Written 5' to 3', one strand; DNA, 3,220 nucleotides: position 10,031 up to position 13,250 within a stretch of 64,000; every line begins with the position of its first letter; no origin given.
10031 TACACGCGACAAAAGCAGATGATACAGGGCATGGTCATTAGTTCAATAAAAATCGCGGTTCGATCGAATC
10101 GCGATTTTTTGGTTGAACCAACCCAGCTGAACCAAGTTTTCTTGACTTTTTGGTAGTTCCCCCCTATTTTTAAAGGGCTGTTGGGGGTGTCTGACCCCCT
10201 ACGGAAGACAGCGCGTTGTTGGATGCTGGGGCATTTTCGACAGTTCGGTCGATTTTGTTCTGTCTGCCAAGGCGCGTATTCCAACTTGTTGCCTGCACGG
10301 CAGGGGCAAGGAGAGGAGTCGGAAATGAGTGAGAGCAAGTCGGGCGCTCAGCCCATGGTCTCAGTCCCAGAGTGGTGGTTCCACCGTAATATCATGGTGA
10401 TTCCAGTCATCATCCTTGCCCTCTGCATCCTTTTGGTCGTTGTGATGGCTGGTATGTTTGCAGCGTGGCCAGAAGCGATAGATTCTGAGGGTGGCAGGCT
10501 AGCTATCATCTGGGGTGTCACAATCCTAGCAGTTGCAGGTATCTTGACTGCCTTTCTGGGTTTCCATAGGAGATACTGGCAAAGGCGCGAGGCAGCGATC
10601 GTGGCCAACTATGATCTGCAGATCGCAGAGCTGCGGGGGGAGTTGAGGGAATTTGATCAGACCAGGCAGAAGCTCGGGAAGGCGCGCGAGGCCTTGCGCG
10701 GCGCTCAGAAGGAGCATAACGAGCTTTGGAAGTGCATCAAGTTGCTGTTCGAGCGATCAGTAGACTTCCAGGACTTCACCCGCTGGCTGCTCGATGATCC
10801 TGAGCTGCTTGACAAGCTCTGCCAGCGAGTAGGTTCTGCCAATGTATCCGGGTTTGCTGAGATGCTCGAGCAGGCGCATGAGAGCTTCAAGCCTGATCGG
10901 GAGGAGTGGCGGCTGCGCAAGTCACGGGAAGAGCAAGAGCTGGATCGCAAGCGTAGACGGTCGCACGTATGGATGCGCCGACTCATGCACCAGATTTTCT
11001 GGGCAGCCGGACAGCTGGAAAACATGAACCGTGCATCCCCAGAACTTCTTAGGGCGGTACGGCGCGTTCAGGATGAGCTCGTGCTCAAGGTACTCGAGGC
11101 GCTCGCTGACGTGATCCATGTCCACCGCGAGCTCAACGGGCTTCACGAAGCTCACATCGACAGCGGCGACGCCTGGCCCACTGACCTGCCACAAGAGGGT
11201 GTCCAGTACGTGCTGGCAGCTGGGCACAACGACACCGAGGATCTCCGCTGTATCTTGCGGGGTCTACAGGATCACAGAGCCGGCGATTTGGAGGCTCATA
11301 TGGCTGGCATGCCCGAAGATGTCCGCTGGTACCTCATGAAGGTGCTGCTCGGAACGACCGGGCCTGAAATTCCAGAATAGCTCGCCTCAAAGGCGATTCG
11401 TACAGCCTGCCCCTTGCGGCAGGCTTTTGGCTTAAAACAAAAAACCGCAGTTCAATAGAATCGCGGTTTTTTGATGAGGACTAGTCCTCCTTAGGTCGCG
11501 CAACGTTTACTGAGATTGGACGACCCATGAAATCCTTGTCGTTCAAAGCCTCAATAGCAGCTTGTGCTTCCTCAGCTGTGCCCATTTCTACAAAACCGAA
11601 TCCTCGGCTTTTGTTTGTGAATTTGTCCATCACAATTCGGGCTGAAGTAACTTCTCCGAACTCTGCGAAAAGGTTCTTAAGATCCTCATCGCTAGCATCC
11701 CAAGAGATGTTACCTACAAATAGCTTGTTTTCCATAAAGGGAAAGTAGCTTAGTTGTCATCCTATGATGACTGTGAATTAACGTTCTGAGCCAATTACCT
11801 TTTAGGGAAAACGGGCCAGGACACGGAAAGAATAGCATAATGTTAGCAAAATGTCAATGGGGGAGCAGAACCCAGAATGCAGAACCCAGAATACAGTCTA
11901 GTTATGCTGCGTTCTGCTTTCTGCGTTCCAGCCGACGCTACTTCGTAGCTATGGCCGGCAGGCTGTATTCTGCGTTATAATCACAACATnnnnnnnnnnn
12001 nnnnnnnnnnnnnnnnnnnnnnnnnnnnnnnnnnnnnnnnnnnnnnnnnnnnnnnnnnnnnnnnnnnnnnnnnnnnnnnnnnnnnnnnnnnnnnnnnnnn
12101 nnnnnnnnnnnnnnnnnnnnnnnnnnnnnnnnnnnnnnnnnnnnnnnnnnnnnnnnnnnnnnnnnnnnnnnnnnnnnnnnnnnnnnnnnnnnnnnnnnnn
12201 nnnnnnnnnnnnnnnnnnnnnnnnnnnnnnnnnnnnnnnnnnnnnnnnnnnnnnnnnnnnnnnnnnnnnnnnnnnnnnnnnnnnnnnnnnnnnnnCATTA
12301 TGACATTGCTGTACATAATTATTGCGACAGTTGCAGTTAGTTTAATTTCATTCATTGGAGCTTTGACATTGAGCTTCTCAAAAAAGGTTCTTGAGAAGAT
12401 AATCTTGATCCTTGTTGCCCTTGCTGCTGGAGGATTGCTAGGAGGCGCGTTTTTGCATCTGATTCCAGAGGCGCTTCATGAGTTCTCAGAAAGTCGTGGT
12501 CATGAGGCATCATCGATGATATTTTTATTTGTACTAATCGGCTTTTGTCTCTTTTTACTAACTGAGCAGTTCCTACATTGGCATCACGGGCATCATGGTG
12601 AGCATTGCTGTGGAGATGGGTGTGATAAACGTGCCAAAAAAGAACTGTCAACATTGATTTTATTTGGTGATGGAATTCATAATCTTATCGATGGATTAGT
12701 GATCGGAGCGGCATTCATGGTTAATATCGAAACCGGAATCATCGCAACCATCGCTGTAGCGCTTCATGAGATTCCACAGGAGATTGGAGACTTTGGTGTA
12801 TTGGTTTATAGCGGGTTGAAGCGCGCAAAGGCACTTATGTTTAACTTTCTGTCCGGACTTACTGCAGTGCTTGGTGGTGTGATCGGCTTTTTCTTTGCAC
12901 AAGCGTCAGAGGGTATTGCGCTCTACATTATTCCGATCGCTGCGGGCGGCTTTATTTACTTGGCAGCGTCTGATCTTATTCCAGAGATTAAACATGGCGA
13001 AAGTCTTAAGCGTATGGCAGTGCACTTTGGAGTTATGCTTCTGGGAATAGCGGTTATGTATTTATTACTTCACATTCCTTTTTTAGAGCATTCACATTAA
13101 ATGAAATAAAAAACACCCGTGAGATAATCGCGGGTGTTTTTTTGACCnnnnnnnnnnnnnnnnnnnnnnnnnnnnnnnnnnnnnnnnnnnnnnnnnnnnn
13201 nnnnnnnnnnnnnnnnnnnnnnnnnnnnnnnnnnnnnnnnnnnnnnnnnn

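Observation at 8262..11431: GC-rich ORFans scattered through an AT-rich genome, several adjacent to family-A repeats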

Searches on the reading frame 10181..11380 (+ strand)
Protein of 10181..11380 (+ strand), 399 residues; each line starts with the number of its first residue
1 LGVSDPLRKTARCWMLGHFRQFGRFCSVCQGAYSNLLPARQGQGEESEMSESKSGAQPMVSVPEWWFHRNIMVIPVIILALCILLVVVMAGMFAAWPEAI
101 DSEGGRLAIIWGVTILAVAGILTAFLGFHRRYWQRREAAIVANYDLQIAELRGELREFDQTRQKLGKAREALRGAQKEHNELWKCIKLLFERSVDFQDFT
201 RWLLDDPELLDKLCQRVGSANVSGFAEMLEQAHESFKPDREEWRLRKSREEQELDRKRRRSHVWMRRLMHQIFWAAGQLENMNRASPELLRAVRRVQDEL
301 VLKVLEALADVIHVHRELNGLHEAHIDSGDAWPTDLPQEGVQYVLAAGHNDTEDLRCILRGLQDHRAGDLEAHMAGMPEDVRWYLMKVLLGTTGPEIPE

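Call 8: search_protein_families(library=pfam, proteins=[window:10181-11380:+], max_evalue=0.1)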
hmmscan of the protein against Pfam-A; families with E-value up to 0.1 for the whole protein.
window:10181-11380:+ (399 aa): 1 family
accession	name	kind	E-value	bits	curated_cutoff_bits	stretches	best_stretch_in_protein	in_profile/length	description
PF05524.18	PEP-utilisers_N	-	0.048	14.3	24.4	0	157-222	29-93/121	PEP-utilising enzyme, N-terminal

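Call 21: find_homologous_proteins(query=window:10325-11380:+, max_evalue=0.001)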
Query window:10325-11380:+ (351 aa): 2 proteins with E <= 0.001 among 8000 candidates.
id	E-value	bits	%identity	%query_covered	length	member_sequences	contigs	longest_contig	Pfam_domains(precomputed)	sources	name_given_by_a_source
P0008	3.1e-228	774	100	97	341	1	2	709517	-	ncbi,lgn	-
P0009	1.6e-21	95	29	73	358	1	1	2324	-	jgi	-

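Call 22: find_encoding_contigs(protein=P0009, flank=3000)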
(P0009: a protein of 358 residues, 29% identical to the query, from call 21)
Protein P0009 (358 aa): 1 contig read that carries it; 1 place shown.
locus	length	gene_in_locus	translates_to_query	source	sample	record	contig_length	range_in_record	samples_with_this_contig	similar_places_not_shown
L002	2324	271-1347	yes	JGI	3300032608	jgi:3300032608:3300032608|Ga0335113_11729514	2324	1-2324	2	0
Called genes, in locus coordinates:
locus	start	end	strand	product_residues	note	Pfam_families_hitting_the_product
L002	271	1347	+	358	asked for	-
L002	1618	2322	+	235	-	?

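Call 39: search_protein_families(library=phrogs, proteins=[window:10325-11380:+], max_evalue=0.01)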
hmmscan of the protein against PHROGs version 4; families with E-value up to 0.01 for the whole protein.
window:10325-11380:+ (351 aa): 0 families

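Call 40: search_protein_families(library=padloc, proteins=[window:10325-11380:+], max_evalue=0.01)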
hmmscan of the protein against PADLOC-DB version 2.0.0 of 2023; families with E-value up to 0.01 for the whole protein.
window:10325-11380:+ (351 aa): 0 families

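Call 60: find_related_loci(query=A3, collection=viral_contigs, flank=5000)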
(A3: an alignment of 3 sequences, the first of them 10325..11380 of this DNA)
Query A3 (351 aa) in viral_contigs; peptide patterns used: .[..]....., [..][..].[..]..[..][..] (x = any residue, [..] = any of these).
69 stretches matched a pattern, but none encodes a relative of the query by tblastn (E <= 1e-3).

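Call 73: search_protein_representatives(alignment_id=A5)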
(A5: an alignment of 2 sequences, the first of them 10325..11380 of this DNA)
Query: 2 sequences, 380 profile positions. Proteins with E-value up to 0.001 (for the whole library): 4; up to 1e-10: 4; up to 1e-30: 3. The best 4 are listed.
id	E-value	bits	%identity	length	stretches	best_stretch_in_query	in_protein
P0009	8.8e-200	679.8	-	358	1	11-380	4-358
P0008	6.0e-187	637.6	-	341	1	11-369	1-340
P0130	6.4e-72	259.0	-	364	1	11-366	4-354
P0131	1.7e-13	66.7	-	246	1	144-360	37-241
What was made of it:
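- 10325..11380 (+): Cassette 2 ORF: 351 aa, two TM helices plus coiled coil. GC 0.57, GC3 0.67. The family has 4 members among 1.84e9 representatives (call 73).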

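Call 78: search_solved_structures(query=A5, max_evalue=1)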
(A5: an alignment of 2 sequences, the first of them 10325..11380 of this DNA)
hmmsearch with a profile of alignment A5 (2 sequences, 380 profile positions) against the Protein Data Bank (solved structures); distinct sequences matched with E-value up to 1: 4.
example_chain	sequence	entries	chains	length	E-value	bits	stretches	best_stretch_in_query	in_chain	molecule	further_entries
3hnw_A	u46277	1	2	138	0.058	15.5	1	84-146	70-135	uncharacterized protein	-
7tbi_M1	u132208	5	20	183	0.16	14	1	104-149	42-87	Nsp1 | NUP62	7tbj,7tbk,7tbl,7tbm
5cws_C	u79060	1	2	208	0.21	13.6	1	104-149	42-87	Nucleoporin NSP1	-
6dmp_B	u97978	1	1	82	0.78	11.8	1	114-160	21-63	Designed orthogonal protein DHD13_XAAA_B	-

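Call 93: find_encoding_contigs(protein=P0131, flank=6000, max_places=3)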
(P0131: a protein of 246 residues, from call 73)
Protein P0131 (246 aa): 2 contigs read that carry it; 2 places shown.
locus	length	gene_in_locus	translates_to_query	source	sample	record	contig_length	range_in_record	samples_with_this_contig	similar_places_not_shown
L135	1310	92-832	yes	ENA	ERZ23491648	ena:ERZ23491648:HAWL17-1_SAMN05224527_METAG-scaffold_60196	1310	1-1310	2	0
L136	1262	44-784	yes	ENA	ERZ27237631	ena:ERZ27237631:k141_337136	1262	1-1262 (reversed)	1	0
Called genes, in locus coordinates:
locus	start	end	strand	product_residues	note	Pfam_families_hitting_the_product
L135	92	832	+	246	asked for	-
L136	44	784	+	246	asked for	-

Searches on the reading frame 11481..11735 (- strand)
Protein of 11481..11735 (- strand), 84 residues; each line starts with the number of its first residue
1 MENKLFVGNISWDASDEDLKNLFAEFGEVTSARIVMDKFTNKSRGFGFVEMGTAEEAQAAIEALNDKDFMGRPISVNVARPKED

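Call 9: search_protein_families(library=pfam, proteins=[window:11481-11735:-], max_evalue=0.001)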
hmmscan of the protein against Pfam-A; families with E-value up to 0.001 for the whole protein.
window:11481-11735:- (84 aa): 3 families
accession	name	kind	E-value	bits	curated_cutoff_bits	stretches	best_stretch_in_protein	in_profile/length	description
PF00076.28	RRM_1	-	4.8e-24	84.4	20.7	1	5-74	1-69/70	RNA recognition motif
PF13893.12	RRM_5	-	7.8e-06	26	27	1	13-80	37-100/125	RNA recognition motif. (a.k.a. RRM, RBD, or RNP domain)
PF16367.11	RRM_7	-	0.00087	19.7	27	0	3-30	2-29/94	RNA recognition motif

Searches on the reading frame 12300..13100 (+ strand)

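Call 9: search_protein_families(library=pfam, proteins=[window:12300-13100:+], max_evalue=0.001)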
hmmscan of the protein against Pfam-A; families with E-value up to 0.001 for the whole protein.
window:12300-13100:+ (266 aa): 1 family
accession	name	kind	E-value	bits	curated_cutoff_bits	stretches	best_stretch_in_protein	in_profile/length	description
PF02535.28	Zip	-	1.3e-48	166.4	35.1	2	108-256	169-322/323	ZIP Zinc transporter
